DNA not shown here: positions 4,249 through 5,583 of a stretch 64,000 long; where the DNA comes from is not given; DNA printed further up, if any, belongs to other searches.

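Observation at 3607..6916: CsoR-controlled five-gene putative copper operon with no CopA ATPase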

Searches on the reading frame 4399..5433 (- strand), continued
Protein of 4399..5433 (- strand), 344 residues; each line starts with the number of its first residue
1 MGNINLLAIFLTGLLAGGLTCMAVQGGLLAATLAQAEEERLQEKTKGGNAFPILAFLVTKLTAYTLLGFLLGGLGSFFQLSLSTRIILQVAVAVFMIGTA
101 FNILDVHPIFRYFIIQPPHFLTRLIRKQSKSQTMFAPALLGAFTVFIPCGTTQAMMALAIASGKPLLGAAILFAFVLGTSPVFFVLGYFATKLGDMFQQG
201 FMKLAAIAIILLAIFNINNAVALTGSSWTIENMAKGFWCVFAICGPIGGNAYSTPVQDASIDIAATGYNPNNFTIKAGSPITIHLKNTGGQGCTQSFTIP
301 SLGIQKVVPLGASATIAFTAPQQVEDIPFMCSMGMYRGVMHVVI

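Call 26: predict_structure(alignment_id=A1)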
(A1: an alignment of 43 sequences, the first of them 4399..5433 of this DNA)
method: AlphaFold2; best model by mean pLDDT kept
length: 344 residues; sequences in the alignment: 43
mean_pLDDT: 68.5   pTM: 0.50
mean pLDDT of the five models: 68.5, 63.0, 62.8, 59.1, 57.7
residues with pLDDT >= 90: 2; 70-90: 170; 50-70: 136; < 50: 36
segments of 3 or more residues with pLDDT < 50: 1-11, 43-47, 236-252
pLDDT, mean of each block of 10 residues (from residue 1): 41 59 64 59 50 76 84 67 67 72 74 57 58 64 68 72 79 80 68 60 71 70 59 47 34 70 79 86 86 74 83 88 85 72 84
secondary structure, 60 per line:
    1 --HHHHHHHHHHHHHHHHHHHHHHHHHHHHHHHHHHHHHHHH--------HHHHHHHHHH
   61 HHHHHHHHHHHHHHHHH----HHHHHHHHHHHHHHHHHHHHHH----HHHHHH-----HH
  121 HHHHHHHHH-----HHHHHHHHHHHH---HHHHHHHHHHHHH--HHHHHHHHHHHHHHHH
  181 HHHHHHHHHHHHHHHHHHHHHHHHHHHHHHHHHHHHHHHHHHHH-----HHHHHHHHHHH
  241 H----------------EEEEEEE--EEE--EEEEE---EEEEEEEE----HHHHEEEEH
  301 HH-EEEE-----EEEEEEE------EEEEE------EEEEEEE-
elements in order: H3-42 H51-77 H82-103 H108-113 H119-129 H135-146 H150-162 H165-224 H230-241 E258-264 E267-269 E272-276 E280-287 H292-295 E296-299 E304-307 E313-319 E326-330 E337-343

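Call 34: fold_search(model_id=the predicted structure, library=pdb)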
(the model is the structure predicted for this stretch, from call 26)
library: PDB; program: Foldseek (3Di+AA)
matches with E <= 10: 587; with E <= 0.001: 85
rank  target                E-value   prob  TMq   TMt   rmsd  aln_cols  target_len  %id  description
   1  4f2e                  3.0e-07  1.00  0.24  0.82   4.4       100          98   23  Crystal structure of the Streptococcus pneumoniae D39 copper chaperone CupA with Cu(I) (released 2013-01-30)
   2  4hci_B                1.8e-06  1.00  0.23  0.80   3.7        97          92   25  Uncharacterized Cupredoxin-like Domain Protein Cupredoxin_1 from Bacillus anthracis (released 2012-10-17)
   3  4hcf_A                4.0e-06  1.00  0.23  0.83   2.0        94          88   26  Crystal Structure of Uncharacterized Cupredoxin-like Domain Protein Cupredoxin_1 with Copper Bound from Bacillus anthr (released 2012-10-17)
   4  4f2f                  4.9e-06  1.00  0.25  0.79   2.7        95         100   24  Crystal structure of the metal binding domain (MBD) of the Streptococcus pneumoniae D39 Cu(I) exporting P-type ATPase Co (released 2013-01-30)
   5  4hcf_B                6.2e-06  1.00  0.22  0.75   4.2        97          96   25  Crystal Structure of Uncharacterized Cupredoxin-like Domain Protein Cupredoxin_1 with Copper Bound from Bacillus anthr (released 2012-10-17)
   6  4hci_A                7.9e-06  1.00  0.23  0.85   1.7        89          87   27  Uncharacterized Cupredoxin-like Domain Protein Cupredoxin_1 from Bacillus anthracis (released 2012-10-17)
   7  4hcg_B                1.2e-05  1.00  0.23  0.80   2.7        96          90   25  Uncharacterized Cupredoxin-like Domain Protein Cupredoxin_1 with Zinc bound from Bacillus anthracis (released 2012-10-17)
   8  4hcg_A                1.4e-05  1.00  0.22  0.77   4.7       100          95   25  Uncharacterized Cupredoxin-like Domain Protein Cupredoxin_1 with Zinc bound from Bacillus anthracis (released 2012-10-17)
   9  5i5i_A                3.3e-05  1.00  0.24  0.15  14.0       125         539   17  Shewanella denitrificans nitrous oxide reductase, app form (released 2016-03-02)
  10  5i5m_A                4.6e-05  1.00  0.23  0.14  12.5       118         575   19  Shewanella denitrificans nitrous oxide reductase, Ca2+-reconstituted form (released 2016-03-02)
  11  5i5i_B                4.6e-05  1.00  0.24  0.16  14.0       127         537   17  Shewanella denitrificans nitrous oxide reductase, app form (released 2016-03-02)
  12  5i5m_B                6.1e-05  1.00  0.23  0.14  14.2       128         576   18  Shewanella denitrificans nitrous oxide reductase, Ca2+-reconstituted form (released 2016-03-02)
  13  1fwx_C                1.0e-04  1.00  0.23  0.14  12.7       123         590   16  CRYSTAL STRUCTURE OF NITROUS OXIDE REDUCTASE FROM P. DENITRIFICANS (released 2001-09-25)
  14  1fwx_A                1.1e-04  1.00  0.23  0.14  15.3       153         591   17  CRYSTAL STRUCTURE OF NITROUS OXIDE REDUCTASE FROM P. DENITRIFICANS (released 2001-09-25)
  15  1fwx_B                1.1e-04  1.00  0.23  0.14  12.6       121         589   18  CRYSTAL STRUCTURE OF NITROUS OXIDE REDUCTASE FROM P. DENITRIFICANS (released 2001-09-25)
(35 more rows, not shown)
